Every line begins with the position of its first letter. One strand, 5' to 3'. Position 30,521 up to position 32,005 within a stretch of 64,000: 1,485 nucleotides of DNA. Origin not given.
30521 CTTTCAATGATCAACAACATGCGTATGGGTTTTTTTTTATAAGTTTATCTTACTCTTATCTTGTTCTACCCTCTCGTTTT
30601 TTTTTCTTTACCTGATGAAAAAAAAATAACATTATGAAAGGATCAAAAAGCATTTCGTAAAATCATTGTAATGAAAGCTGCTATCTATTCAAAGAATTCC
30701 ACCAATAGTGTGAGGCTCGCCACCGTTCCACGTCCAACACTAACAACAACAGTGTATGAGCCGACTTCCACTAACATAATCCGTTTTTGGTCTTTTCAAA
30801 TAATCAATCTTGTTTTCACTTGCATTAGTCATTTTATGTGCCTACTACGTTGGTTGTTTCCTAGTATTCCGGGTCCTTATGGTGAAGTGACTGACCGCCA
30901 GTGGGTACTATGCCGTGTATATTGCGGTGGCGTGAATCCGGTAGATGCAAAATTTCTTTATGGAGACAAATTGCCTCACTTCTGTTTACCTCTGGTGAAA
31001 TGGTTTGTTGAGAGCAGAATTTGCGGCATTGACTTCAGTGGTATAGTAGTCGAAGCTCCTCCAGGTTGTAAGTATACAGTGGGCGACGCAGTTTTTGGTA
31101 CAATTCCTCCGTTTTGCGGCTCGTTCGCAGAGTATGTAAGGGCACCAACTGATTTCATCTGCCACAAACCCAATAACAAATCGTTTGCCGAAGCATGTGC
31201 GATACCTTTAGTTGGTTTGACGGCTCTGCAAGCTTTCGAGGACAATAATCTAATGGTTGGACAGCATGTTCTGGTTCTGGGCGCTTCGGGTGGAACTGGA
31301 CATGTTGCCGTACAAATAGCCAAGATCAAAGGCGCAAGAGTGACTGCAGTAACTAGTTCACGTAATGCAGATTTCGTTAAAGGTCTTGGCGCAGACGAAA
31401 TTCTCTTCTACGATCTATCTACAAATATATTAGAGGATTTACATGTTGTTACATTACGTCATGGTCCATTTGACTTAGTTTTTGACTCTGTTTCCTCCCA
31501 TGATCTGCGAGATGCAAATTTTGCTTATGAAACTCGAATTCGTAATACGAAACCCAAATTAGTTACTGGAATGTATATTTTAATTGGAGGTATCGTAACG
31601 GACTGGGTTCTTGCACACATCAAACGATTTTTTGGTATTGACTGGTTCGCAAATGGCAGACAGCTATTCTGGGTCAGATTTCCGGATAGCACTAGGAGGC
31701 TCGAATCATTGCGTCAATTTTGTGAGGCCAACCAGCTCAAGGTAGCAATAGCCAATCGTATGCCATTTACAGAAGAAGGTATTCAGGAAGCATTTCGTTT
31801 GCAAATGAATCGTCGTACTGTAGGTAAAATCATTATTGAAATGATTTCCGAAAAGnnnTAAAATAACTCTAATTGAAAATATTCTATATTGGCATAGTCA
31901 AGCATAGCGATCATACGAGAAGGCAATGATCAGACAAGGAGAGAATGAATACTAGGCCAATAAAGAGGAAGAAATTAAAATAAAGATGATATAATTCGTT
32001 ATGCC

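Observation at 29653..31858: GC-elevated, intron-poor cupin + MDR oxidoreductase gene pair: candidate horizontally acquired mini-island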

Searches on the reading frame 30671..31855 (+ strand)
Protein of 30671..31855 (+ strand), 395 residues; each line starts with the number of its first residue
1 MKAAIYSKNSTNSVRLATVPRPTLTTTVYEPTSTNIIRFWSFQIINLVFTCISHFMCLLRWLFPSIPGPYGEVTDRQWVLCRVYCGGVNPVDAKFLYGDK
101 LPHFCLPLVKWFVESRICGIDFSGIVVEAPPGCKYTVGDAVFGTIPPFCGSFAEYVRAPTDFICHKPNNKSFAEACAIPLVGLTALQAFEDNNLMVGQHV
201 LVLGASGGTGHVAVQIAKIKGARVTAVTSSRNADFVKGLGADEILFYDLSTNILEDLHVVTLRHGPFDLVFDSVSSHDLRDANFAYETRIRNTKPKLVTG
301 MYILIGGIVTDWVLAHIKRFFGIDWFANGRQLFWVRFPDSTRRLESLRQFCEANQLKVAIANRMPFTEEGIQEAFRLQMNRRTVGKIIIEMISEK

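Call 87: predict_structure(alignment_id=A5)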
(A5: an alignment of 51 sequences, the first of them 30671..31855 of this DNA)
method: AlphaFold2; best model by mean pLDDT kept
length: 395 residues; sequences in the alignment: 51
mean_pLDDT: 93.9   pTM: 0.92
mean pLDDT of the five models: 93.9, 93.4, 93.3, 92.8, 92.7
residues with pLDDT >= 90: 333; 70-90: 57; 50-70: 4; < 50: 1
segments of 3 or more residues with pLDDT < 50: none
pLDDT, mean of each block of 10 residues (from residue 1): 95 95 84 79 92 95 92 91 97 90 92 94 98 96 94 97 98 98 98 98 94 98 97 97 96 95 98 83 87 95 94 95 95 96 98 97 97 95 91 70
secondary structure, 60 per line:
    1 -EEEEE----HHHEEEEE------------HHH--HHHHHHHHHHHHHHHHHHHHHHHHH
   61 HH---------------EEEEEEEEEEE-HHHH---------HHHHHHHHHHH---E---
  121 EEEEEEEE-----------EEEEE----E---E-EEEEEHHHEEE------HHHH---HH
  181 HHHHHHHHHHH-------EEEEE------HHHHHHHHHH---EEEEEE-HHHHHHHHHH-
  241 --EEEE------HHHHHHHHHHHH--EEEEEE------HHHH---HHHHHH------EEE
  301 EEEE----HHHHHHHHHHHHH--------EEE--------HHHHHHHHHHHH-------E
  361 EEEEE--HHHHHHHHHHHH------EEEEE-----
elements in order: E2-6 E14-18 H36-62 E78-88 H90-93 H103-113 E121-128 E140-144 E155-159 E163-165 H172-175 H179-191 E199-203 H210-219 E223-228 H230-239 E243-246 H253-264 E267-272 H279-282 H286-291 E298-304 H309-321 E330-332 H341-352 E360-365 H368-379 E386-390

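Call 89: fold_search(model_id=the predicted structure, library=pdb)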
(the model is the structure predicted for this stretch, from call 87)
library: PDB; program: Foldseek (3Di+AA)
matches with E <= 10: 1998; with E <= 0.001: 572
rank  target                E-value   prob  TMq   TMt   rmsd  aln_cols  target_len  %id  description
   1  2vn8_B                6.9e-25  1.00  0.67  0.74   5.9       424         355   22  Crystal structure of human Reticulon 4 interacting protein 1 in complex with NADPH (released 2008-03-18)
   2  4ida                  3.2e-24  1.00  0.59  0.72   5.7       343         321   28  Structure of the Fragaria x ananassa enone oxidoreductase in its apo form (released 2013-04-17)
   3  3tqh                  3.6e-24  1.00  0.68  0.83   4.6       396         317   23  Structure of the quinone oxidoreductase from Coxiella burnetii (released 2011-09-28)
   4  2vn8_A                4.8e-24  1.00  0.67  0.74   5.7       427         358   22  Crystal structure of human Reticulon 4 interacting protein 1 in complex with NADPH (released 2008-03-18)
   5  5a3j_B                1.8e-23  1.00  0.67  0.80   4.7       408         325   23  Crystal structure of the chloroplastic gamma-ketol reductase from Arabidopsis thaliana bound to 13-Oxo-9(Z),11(E),15(Z (released 2016-09-28)
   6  5a3j_K                1.1e-22  1.00  0.67  0.80   4.7       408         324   23  Crystal structure of the chloroplastic gamma-ketol reductase from Arabidopsis thaliana bound to 13-Oxo-9(Z),11(E),15(Z (released 2016-09-28)
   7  5a3j_A                1.4e-22  1.00  0.66  0.79   4.8       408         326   24  Crystal structure of the chloroplastic gamma-ketol reductase from Arabidopsis thaliana bound to 13-Oxo-9(Z),11(E),15(Z (released 2016-09-28)
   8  5a3j_C                1.9e-22  1.00  0.66  0.79   4.7       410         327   23  Crystal structure of the chloroplastic gamma-ketol reductase from Arabidopsis thaliana bound to 13-Oxo-9(Z),11(E),15(Z (released 2016-09-28)
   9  2eih_A                4.6e-22  1.00  0.65  0.74   6.4       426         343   24  Crystal Structure of NAD-dependent alcohol dehydrogenase (released 2008-03-18)
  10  3fbg_A                1.7e-21  1.00  0.66  0.77   6.1       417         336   20  Crystal structure of a putative arginate lyase from Staphylococcus haemolyticus (released 2008-12-09)
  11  3gaz_A                1.7e-21  1.00  0.60  0.71   5.4       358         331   24  Crystal structure of an alcohol dehydrogenase superfamily protein from Novosphingobium aromaticivorans (released 2009-03-03)
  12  5a4d_E                2.9e-21  1.00  0.64  0.79   5.2       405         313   24  Crystal structure of the chloroplastic gamma-ketol reductase from Arabidopsis thaliana bound to 13KOTE and NADP (released 2016-09-28)
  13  3gaz_B                3.2e-21  1.00  0.60  0.72   5.3       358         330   24  Crystal structure of an alcohol dehydrogenase superfamily protein from Novosphingobium aromaticivorans (released 2009-03-03)
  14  3fbg_B                4.1e-21  1.00  0.65  0.77   6.2       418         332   20  Crystal structure of a putative arginate lyase from Staphylococcus haemolyticus (released 2008-12-09)
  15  4rvs_A                8.5e-21  1.00  0.61  0.72   5.9       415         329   20  The native structure of mycobacterial quinone oxidoreductase Rv154c. (released 2015-06-24)
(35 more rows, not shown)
